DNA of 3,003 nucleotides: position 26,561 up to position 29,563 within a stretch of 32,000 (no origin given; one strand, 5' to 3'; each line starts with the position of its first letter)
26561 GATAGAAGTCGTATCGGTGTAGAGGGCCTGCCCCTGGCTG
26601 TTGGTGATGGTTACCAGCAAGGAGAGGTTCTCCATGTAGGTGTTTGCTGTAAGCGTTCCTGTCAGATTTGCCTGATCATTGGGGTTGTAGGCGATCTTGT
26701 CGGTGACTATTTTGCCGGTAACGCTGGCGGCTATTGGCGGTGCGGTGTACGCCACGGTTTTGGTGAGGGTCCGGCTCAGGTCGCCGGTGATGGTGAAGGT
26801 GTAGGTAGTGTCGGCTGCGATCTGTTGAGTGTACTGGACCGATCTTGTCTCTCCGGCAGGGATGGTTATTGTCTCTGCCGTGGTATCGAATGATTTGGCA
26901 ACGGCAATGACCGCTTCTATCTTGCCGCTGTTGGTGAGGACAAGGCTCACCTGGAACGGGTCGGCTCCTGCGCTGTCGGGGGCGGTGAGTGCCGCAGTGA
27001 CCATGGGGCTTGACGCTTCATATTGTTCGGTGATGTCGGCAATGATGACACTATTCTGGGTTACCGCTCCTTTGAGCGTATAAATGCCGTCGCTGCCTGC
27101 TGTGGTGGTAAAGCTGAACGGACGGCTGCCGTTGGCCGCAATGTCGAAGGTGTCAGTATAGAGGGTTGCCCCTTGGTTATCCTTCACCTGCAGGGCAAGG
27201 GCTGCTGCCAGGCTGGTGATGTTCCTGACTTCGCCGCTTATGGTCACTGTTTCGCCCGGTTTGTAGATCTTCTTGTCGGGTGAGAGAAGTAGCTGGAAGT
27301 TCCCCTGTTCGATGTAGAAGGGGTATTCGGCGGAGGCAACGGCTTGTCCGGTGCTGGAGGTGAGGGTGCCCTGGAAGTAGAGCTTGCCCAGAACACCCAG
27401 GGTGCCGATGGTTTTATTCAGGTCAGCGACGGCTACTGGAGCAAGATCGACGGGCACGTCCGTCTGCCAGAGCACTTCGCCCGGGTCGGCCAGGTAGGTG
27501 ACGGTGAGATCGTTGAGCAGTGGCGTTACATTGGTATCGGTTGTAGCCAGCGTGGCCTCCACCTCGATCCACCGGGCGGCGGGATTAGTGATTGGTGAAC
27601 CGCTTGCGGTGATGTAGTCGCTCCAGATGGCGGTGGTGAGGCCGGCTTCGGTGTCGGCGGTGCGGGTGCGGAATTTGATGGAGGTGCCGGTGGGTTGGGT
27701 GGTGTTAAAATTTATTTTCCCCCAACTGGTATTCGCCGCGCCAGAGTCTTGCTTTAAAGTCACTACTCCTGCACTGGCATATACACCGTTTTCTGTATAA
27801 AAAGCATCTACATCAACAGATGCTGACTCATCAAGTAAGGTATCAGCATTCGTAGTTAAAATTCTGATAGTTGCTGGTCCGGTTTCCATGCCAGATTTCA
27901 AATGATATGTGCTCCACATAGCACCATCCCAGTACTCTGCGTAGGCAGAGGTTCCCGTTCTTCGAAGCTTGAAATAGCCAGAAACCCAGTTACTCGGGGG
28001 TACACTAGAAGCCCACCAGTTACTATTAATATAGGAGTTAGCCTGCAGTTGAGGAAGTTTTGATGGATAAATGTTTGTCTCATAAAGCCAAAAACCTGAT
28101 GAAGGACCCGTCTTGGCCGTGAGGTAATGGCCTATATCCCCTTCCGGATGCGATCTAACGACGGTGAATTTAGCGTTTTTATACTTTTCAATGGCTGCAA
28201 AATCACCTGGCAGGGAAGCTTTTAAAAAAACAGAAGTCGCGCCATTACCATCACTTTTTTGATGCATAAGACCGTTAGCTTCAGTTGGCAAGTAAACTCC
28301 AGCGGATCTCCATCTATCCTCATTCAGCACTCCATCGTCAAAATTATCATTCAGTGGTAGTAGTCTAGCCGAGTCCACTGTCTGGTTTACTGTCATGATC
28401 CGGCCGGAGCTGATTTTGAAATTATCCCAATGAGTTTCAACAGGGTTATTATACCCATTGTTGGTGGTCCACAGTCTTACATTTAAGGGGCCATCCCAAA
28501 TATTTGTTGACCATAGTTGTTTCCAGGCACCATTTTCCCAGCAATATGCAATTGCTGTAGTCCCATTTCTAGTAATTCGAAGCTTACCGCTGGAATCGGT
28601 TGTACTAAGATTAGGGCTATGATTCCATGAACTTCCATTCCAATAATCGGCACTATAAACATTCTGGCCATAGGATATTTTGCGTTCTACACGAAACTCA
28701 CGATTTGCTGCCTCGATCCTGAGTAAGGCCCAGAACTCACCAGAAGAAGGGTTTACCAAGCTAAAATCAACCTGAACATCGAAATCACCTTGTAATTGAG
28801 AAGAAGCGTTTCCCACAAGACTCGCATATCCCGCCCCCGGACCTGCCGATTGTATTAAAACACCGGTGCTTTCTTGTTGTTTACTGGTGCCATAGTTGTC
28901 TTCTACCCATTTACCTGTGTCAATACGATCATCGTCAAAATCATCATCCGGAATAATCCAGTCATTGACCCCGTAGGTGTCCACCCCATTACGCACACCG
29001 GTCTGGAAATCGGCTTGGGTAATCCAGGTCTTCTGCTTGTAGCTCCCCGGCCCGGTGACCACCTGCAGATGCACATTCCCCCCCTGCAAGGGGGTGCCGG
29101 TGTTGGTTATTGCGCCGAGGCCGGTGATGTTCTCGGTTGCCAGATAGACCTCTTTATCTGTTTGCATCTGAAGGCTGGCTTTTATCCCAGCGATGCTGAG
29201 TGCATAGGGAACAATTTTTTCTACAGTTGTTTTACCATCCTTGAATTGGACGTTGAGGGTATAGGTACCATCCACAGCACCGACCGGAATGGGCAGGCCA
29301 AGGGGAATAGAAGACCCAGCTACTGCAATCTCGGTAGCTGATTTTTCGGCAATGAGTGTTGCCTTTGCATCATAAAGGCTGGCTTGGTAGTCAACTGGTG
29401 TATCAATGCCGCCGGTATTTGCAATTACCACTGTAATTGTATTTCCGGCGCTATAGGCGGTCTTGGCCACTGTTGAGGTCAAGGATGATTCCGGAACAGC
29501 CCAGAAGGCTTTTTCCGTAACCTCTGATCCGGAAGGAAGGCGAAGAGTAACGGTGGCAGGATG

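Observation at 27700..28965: Compositional mosaic: a ~1.26-kb low-GC cassette with duplicated lectin-like domains embedded in frame in a high-GC gene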

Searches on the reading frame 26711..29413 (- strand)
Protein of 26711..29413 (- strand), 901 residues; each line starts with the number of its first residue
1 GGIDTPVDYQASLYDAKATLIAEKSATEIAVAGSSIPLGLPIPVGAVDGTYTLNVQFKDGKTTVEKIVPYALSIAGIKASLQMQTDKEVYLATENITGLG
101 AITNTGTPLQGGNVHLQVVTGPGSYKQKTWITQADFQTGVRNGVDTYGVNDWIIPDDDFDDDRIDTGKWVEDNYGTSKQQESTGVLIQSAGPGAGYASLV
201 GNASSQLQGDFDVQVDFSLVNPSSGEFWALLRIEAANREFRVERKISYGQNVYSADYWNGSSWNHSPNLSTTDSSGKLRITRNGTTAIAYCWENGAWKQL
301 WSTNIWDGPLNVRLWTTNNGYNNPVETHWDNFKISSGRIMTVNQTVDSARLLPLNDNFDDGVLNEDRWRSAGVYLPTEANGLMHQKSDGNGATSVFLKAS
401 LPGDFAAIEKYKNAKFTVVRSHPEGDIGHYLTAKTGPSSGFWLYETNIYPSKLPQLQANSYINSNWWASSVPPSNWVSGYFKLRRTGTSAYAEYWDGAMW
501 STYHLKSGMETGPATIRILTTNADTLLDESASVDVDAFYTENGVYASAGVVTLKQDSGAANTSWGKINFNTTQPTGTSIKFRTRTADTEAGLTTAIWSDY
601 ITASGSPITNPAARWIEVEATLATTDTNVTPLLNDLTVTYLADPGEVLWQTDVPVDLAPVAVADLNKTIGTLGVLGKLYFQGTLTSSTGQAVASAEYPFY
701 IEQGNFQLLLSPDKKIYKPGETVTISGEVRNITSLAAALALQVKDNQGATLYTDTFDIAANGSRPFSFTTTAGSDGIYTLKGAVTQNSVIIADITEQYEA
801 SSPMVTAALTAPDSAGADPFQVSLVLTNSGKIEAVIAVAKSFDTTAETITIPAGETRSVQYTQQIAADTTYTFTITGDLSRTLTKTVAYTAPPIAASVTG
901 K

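Call 23: find_homologous_proteins(query=window:26711-29413:-, max_evalue=1e-20)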
Query window:26711-29413:- (901 aa): 3 proteins with E <= 1e-20 among 8000 candidates.
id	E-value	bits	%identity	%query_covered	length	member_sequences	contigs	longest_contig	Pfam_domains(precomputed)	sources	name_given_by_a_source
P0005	2.0e-260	885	52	93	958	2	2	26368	PF01835.26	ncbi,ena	-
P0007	1.4e-247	842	48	100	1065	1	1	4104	PF01835.26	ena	-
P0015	7.5e-101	357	40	68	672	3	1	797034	PF07622.20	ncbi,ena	-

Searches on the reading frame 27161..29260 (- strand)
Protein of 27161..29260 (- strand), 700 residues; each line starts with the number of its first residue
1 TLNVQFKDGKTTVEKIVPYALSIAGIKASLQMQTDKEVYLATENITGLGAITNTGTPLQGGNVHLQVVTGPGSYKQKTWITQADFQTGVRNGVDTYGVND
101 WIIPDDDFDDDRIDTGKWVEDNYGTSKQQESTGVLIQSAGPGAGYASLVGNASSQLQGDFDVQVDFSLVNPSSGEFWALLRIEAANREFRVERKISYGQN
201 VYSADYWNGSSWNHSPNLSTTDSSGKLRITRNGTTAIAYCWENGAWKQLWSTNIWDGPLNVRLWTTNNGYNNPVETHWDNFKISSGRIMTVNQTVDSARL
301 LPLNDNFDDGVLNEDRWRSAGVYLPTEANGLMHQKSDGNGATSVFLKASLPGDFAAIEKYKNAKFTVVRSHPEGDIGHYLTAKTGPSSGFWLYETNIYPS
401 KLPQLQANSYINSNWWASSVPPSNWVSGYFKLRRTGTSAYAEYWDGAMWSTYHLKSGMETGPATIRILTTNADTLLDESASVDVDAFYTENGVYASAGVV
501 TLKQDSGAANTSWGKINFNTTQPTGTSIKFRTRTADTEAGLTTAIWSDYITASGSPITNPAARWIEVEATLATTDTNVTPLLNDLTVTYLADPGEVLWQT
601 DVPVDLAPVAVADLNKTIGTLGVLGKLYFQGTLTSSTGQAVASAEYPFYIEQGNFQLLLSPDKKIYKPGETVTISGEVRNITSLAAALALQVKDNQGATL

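Call 20: find_related_loci(query=window:27161-29260:-, collection=genome_contigs, flank=10000)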
Query window:27161-29260:- (700 aa) in genome_contigs; peptide patterns used: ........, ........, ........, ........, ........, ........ (x = any residue, [..] = any of these).
20 stretches matched a pattern, but none encodes a relative of the query by tblastn (E <= 1e-3).

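Call 44: find_homologous_proteins(query=A2, max_evalue=1e-30)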
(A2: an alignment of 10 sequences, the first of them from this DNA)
Query A2 (10 sequences) (608 aa, profile of the alignment): 3 proteins with E <= 1e-30 among 8000 candidates.
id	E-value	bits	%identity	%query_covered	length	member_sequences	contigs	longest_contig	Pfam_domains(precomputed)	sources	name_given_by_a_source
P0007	3.3e-259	880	46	100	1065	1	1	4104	PF01835.26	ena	-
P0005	5.1e-248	843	51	100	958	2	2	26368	PF01835.26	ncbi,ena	-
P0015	5.8e-213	727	39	87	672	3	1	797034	PF07622.20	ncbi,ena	-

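Call 45: find_related_loci(query=A2, collection=genome_contigs, flank=6000)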
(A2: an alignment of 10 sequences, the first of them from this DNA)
Query A2 (608 aa) in genome_contigs; peptide patterns used: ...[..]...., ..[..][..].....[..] (x = any residue, [..] = any of these).
116 stretches matched a pattern; 15 encode a relative of the query (tblastn E <= 1e-3); 15 distinct loci.
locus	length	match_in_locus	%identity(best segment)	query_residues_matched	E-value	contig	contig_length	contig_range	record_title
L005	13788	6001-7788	46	1-608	2e-158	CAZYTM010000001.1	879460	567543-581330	MAG TPA_asm: uncultured Geobacteraceae bacterium isolate SRP302447_co2_358 genome assembly, contig: NODE_12_length_87946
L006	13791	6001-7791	46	1-608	9e-149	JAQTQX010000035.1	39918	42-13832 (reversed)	MAG: Desulfuromonadaceae bacterium isolate STB_15 NODE_2081_length_39918_cov_5.547385_Sandtown_B, whole genome shotgun s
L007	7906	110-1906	45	1-608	2e-142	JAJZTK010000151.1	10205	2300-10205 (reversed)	MAG: Deltaproteobacteria bacterium isolate SKS3.bin71 NODE_10989_length_10205_cov_2.126017, whole genome shotgun sequenc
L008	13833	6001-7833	43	1-608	3e-140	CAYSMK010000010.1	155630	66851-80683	MAG TPA_asm: uncultured Geobacter sp. isolate binchicken_co269_58 genome assembly, contig: NODE_98_length_155630_cov_218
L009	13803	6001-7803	43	1-608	8e-131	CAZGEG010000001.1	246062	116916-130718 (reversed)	MAG TPA_asm: uncultured Geobacter sp. isolate SRP302447_co2_789 genome assembly, contig: NODE_157_length_246062_cov_243.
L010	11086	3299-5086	42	1-608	8e-129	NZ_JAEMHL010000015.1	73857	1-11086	Geomonas anaerohicana strain Red421 NODE_15_length_73857_cov_176.078002, whole genome shotgun sequence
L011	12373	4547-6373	51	1-608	0e+0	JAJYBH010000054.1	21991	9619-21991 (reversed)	MAG: Deltaproteobacteria bacterium isolate BP8.bin69 NODE_3146_length_21991_cov_1.759651, whole genome shotgun sequence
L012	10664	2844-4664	40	1-608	3e-125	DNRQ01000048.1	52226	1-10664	MAG TPA_asm: Geobacter sp. isolate UBA9976 contig_10817, whole genome shotgun sequence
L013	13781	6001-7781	43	1-608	5e-131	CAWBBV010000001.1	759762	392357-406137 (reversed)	MAG: uncultured delta proteobacterium isolate MFD02832.bin.1.176 genome assembly, contig: contig_11099, whole genome sho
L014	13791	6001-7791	43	2-608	2e-116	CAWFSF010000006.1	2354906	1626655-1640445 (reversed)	MAG: Nitrospirota bacterium isolate MFD00905.bin.2.216 genome assembly, contig: contig_8104, whole genome shotgun sequen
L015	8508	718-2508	41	1-608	3e-115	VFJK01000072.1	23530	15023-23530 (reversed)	MAG: Geobacter sp. isolate Bin_37_8 c_000004991887, whole genome shotgun sequence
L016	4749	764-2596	39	1-608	9e-115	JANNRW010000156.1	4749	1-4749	MAG: Geobacteraceae bacterium isolate SOY_31_metabat_301 SOY_31_k141_44379, whole genome shotgun sequence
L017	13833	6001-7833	41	1-608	1e-110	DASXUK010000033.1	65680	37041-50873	MAG TPA_asm: Desulfuromonadaceae bacterium isolate SMAG_U4716 k141_86230, whole genome shotgun sequence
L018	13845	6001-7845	40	1-608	9e-100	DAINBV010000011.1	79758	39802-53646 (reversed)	MAG TPA_asm: Geobacteraceae bacterium isolate CTOTU26084 NODE_60_length_79758_cov_6.907193, whole genome shotgun sequenc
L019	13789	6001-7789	38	2-608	2e-95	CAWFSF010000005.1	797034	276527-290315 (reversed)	MAG: Nitrospirota bacterium isolate MFD00905.bin.2.216 genome assembly, contig: contig_762, whole genome shotgun sequenc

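Call 52: predict_structure(alignment_id=A2)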
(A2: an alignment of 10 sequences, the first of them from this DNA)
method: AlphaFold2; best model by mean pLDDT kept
length: 608 residues; sequences in the alignment: 10
mean_pLDDT: 61.0   pTM: 0.39
mean pLDDT of the five models: 61.0, 58.4, 57.9, 56.5, 54.8
residues with pLDDT >= 90: 30; 70-90: 241; 50-70: 133; < 50: 204
segments of 3 or more residues with pLDDT < 50: 1-82, 92-103, 116-124, 254-281, 339-342, 443-445, 461-467, 543-547, 561-608
pLDDT, mean of each block of 10 residues (from residue 1): 28 28 33 27 30 33 27 37 52 46 50 51 53 73 75 84 79 89 88 84 87 84 77 72 69 39 23 33 59 69 78 73 81 64 69 82 71 80 71 78 87 85 83 84 61 72 46 73 70 62 80 77 68 76 50 62 36 31 28 28 29
secondary structure, 60 per line:
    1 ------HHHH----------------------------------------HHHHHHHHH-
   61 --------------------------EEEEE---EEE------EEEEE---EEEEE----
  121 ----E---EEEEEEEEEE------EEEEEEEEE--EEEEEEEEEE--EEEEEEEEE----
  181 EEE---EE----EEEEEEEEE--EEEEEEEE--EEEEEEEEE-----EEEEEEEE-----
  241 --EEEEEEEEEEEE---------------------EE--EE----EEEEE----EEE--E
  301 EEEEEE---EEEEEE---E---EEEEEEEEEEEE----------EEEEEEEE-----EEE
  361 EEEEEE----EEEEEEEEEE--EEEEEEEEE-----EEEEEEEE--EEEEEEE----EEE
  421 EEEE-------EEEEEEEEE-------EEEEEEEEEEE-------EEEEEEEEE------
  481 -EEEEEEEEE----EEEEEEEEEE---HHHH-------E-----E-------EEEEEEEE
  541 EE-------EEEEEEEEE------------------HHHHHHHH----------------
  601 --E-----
elements in order: H7-10 H51-59 E87-91 E95-97 E104-108 E112-116 E129-138 E145-153 E156-165 E168-176 E181-183 E193-201 E204-211 E214-222 E228-235 E243-254 E286-290 E295-297 E300-306 E310-315 E323-334 E345-352 E358-366 E371-380 E383-391 E397-404 E407-413 E418-424 E432-440 E448-458 E466-474 E482-490 E495-504 H508-511 E533-542 E550-558 H577-584

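Call 55: fold_search(model_id=the predicted structure, library=pdb)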
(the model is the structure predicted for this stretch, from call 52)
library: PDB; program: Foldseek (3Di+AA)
matches with E <= 10: 1508; with E <= 0.001: 245
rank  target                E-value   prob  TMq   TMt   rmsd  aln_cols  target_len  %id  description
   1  4jqt_A                7.3e-08  1.00  0.21  0.28  21.1       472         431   12  Crystal structure of a putative glycosyl hydrolase (BT3469) from Bacteroides thetaiotaomicron VPI-5482 at 2.49 A resol (released 2013-04-17)
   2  7k1r_A                3.7e-07  1.00  0.24  0.26  13.9       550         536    9  X-ray Structure of an Enterobacter GH43 Beta-Xylosidase: EcXyl43 F507A mutant (released 2021-11-10)
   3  7k1r_D                3.7e-07  1.00  0.23  0.25  14.5       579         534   10  X-ray Structure of an Enterobacter GH43 Beta-Xylosidase: EcXyl43 F507A mutant (released 2021-11-10)
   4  1fv2_A                3.8e-07  1.00  0.18  0.23  19.7       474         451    9  The Hc fragment of tetanus toxin complexed with an analogue of its ganglioside receptor GT1B (released 2001-09-05)
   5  7k1r_C                5.1e-07  1.00  0.25  0.28  14.1       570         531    9  X-ray Structure of an Enterobacter GH43 Beta-Xylosidase: EcXyl43 F507A mutant (released 2021-11-10)
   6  8uws_D                5.6e-07  1.00  0.24  0.27  15.4       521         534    9  Cryo-EM structure of an Enterobacter GH43 Beta-Xylosidase: EcXyl43 (released 2024-05-15)
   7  7cec_C                5.6e-07  1.00  0.16  0.17  22.3       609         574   10  Structure of alpha6beta1 integrin in complex with laminin-511 (released 2021-06-23)
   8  3vkl_A                5.9e-07  1.00  0.17  0.33  12.9       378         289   10  Protease-resistant mutant form of human Galectin-8 in complex with two lactose molecules (released 2012-09-12)
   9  7k1r_B                6.5e-07  1.00  0.24  0.26  13.2       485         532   10  X-ray Structure of an Enterobacter GH43 Beta-Xylosidase: EcXyl43 F507A mutant (released 2021-11-10)
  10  8uws_A                6.5e-07  1.00  0.24  0.26  13.9       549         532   10  Cryo-EM structure of an Enterobacter GH43 Beta-Xylosidase: EcXyl43 (released 2024-05-15)
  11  5vxz_A                6.5e-07  1.00  0.16  0.24  18.8       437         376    9  High-affinity AXL decoy receptor (released 2017-06-21)
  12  2exi_A                8.6e-07  1.00  0.24  0.27  13.6       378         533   10  Structure of the family43 beta-Xylosidase D15G mutant from geobacillus stearothermophilus (released 2006-04-04)
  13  2exh_A                9.1e-07  1.00  0.23  0.26  13.5       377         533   10  Structure of the family43 beta-Xylosidase from geobacillus stearothermophilus (released 2006-04-04)
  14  8yzq_G                1.0e-06  1.00  0.16  0.32  20.1       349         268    9  Toxascaris leonina galectin (Tl-gal) W77F/W212F oligomer (released 2025-04-09)
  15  5xau_A                1.0e-06  1.00  0.17  0.17  22.2       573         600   10  Crystal structure of integrin binding fragment of laminin-511 (released 2017-09-20)
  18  3o12                  1.2e-06  1.00  0.24  0.72   3.2       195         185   12  The crystal structure of a functionally unknown protein from Saccharomyces cerevisiae. (released 2010-09-15)
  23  3mep_B                1.5e-06  1.00  0.24  0.73   3.6       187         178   12  Crystal Structure of ECA2234 protein from Erwinia carotovora, Northeast Structural Genomics Consortium Target EwR44 (released 2010-04-14)
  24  3mep_C                1.5e-06  1.00  0.23  0.73   3.6       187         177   12  Crystal Structure of ECA2234 protein from Erwinia carotovora, Northeast Structural Genomics Consortium Target EwR44 (released 2010-04-14)
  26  3mep_A                1.9e-06  1.00  0.23  0.73   3.2       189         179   12  Crystal Structure of ECA2234 protein from Erwinia carotovora, Northeast Structural Genomics Consortium Target EwR44 (released 2010-04-14)
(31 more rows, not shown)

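Call 56: find_related_loci(query=A2, collection=metagenome_contigs, flank=4000)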
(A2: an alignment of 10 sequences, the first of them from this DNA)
Query A2 (608 aa) in metagenome_contigs; peptide patterns used: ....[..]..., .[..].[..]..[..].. (x = any residue, [..] = any of these).
89 stretches matched a pattern; 9 encode a relative of the query (tblastn E <= 1e-3); 9 distinct loci.
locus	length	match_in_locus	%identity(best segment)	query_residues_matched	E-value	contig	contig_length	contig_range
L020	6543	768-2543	47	1-608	2e-152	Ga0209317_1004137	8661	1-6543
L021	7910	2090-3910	40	1-608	1e-125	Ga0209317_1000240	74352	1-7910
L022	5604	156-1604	45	125-608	6e-115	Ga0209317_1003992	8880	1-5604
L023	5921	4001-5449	45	125-608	1e-114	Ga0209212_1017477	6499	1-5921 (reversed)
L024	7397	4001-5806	38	1-608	1e-104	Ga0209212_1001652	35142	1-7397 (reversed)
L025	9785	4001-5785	39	1-608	8e-103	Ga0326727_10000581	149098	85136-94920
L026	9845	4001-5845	40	1-608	3e-100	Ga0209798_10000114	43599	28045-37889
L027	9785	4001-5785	43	1-608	2e-144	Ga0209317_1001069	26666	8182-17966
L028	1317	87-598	56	124-296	2e-7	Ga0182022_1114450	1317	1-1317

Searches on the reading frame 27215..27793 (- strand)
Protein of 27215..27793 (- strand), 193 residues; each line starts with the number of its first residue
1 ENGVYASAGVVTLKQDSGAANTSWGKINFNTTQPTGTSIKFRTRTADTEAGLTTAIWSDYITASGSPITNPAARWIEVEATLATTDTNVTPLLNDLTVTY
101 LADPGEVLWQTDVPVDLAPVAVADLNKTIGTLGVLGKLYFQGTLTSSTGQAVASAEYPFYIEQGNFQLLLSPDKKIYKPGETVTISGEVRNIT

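Call 72: search_protein_families(library=pfam, proteins=[window:27215-27793:-], max_evalue=10)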
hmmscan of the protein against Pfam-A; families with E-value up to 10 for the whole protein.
seq(193 aa): 3 families
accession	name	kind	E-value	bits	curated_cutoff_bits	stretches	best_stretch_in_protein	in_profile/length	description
PF01835.25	MG2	-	0.013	16.2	32.8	1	170-191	4-25/96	MG2 domain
PF14289.11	DUF4369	-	0.071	14.1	25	1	151-189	59-86/91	Domain of unknown function (DUF4369)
PF23992.1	Pam3_gp32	-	0.19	12.1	27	1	22-79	27-83/108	Phage Pam3 gp32-like protein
